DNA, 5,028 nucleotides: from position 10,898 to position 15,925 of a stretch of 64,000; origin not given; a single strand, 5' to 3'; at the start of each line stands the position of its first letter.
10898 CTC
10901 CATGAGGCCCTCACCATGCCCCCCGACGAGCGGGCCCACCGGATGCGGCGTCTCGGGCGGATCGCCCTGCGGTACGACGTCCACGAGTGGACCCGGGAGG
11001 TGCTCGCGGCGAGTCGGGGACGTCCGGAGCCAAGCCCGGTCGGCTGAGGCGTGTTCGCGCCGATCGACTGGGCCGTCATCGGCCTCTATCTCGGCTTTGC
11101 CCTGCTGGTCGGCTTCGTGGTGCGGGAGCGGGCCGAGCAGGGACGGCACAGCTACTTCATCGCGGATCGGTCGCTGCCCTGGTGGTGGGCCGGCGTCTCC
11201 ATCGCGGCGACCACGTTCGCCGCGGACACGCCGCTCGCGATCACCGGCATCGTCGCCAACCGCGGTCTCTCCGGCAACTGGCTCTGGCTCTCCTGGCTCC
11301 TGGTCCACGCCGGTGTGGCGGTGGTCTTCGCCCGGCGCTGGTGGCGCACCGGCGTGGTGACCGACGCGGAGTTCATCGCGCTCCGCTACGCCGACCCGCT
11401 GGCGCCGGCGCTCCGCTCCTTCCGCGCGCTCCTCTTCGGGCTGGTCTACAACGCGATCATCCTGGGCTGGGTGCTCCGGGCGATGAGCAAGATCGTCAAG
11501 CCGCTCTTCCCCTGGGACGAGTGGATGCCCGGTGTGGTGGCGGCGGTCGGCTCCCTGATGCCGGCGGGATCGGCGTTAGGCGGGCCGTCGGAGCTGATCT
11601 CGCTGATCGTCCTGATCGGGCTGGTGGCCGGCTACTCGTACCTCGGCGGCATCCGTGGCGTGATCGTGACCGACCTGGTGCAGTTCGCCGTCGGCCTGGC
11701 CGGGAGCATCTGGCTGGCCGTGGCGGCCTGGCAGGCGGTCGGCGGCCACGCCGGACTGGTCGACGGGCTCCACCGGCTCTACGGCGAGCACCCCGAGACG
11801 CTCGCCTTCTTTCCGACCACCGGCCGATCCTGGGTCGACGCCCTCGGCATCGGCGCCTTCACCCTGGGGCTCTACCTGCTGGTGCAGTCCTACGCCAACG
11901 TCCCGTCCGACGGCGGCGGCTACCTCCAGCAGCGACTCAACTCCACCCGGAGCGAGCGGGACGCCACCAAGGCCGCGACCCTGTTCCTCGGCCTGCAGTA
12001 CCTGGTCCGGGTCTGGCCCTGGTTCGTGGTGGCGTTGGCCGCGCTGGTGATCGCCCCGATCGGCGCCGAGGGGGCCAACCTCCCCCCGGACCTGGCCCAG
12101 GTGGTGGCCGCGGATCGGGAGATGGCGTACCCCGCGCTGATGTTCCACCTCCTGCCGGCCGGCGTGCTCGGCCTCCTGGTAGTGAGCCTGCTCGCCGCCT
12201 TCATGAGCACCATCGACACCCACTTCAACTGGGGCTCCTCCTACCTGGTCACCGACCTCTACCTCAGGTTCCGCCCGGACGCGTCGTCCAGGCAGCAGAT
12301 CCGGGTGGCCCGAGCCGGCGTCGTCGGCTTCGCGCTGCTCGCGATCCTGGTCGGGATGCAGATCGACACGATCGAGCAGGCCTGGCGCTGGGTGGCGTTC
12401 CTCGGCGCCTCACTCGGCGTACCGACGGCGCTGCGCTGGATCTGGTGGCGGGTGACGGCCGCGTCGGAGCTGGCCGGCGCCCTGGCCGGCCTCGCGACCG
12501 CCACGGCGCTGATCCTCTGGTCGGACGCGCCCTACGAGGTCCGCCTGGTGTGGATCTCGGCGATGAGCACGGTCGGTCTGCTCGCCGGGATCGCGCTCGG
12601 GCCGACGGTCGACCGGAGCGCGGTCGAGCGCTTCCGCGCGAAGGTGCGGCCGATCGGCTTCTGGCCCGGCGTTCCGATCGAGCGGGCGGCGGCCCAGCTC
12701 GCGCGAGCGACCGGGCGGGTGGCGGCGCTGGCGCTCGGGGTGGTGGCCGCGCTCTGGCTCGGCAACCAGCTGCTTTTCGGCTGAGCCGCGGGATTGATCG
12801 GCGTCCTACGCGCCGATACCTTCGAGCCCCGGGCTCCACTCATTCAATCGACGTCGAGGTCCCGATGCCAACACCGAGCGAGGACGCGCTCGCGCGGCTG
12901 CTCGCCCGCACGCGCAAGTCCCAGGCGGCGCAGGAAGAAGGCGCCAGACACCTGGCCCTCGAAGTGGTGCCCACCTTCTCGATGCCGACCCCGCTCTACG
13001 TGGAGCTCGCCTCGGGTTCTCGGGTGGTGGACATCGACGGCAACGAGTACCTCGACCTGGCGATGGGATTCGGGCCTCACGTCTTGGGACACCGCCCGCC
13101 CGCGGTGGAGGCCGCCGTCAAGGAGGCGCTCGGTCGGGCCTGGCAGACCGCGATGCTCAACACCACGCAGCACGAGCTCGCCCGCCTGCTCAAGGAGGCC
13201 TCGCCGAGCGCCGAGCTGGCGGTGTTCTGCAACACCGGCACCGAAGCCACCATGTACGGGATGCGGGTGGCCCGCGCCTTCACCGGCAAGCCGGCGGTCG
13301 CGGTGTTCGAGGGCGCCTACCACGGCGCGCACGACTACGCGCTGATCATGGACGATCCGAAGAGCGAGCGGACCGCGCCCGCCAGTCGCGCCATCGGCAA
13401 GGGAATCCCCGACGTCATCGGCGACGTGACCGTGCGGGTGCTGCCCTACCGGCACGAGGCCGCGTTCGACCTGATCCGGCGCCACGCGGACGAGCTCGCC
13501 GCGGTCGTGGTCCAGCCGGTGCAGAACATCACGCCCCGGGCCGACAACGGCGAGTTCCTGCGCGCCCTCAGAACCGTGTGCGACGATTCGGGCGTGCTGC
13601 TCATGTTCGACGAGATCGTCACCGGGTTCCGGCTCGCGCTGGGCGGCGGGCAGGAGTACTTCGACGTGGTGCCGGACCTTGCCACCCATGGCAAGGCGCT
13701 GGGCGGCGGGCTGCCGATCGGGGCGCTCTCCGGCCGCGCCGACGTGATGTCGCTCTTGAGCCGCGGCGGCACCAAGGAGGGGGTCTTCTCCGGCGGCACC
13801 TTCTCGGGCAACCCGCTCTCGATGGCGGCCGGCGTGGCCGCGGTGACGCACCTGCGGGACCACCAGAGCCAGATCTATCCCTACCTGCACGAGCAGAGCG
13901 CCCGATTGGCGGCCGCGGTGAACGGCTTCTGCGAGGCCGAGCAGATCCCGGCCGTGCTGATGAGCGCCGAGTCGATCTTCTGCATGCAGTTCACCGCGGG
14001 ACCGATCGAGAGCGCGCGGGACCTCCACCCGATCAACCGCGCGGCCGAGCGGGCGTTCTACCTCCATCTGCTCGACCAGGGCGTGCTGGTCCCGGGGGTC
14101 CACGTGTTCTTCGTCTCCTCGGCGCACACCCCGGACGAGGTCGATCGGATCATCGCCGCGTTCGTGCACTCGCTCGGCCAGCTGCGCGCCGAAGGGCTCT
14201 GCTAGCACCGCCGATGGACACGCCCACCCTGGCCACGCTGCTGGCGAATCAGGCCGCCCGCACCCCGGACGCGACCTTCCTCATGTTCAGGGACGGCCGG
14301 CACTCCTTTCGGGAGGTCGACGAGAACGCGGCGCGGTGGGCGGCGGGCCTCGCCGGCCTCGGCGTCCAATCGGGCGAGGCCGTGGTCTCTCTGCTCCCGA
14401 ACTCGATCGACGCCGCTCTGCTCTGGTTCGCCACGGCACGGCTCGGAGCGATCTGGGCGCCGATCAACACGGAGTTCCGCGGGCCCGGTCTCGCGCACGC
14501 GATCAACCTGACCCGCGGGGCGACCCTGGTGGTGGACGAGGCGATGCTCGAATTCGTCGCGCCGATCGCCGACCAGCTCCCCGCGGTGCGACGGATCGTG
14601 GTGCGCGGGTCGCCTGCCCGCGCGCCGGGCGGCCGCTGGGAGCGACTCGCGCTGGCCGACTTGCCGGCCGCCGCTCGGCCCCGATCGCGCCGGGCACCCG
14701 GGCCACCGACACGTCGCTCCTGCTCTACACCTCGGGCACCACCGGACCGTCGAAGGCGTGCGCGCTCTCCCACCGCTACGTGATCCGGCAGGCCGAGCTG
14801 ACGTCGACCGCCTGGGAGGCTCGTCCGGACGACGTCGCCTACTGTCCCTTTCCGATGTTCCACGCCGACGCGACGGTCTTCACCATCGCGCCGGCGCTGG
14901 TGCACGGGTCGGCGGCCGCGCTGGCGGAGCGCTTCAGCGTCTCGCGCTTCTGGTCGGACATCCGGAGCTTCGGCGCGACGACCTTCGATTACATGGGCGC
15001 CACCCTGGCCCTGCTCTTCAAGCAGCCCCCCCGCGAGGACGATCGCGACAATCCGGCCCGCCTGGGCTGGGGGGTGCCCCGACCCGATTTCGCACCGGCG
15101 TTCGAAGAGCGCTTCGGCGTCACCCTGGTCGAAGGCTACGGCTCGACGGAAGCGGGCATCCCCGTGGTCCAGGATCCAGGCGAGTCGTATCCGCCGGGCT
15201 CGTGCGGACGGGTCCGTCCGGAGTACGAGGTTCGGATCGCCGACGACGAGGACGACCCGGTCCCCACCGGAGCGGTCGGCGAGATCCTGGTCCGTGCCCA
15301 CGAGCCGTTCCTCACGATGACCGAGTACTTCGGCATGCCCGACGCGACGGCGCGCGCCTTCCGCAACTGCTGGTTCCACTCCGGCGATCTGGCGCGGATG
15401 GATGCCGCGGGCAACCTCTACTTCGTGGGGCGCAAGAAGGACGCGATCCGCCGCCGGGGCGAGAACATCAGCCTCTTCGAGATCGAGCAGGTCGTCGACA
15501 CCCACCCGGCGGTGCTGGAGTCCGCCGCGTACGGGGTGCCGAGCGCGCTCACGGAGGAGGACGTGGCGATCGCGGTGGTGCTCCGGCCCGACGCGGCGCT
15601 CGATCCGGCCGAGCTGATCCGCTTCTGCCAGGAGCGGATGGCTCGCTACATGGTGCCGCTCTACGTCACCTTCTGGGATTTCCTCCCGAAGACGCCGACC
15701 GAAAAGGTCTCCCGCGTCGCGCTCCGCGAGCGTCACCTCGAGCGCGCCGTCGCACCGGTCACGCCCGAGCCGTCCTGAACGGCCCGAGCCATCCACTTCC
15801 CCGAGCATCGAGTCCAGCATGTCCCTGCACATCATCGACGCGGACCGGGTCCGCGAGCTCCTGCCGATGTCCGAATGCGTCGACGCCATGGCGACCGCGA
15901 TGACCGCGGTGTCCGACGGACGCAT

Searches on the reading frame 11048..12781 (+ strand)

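Call 87: search_protein_families(library=pfam, proteins=[window:11048-12781:+], max_evalue=0.00001)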
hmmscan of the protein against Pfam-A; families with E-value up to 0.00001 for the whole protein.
window:11048-12781:+ (578 aa): 1 family
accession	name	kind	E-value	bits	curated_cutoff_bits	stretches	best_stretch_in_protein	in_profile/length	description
PF00474.23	SSF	-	2.7e-33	115.9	22.8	2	184-481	122-406/406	Sodium:solute symporter family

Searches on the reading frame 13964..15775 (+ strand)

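Call 88: search_protein_families(library=pfam, proteins=[window:13964-15775:+], max_evalue=0.00001)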
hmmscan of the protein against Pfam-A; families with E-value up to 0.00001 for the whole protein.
window:13964-15775:+ (604 aa): 2 families
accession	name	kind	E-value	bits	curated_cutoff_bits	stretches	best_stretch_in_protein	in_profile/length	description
PF00501.34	AMP-binding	-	2.2e-38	132.5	29.9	1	241-446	155-377/384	AMP-binding enzyme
PF13193.12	AMP-binding_C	-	2e-14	54.7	24.5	1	506-581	1-76/76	AMP-binding enzyme C-terminal domain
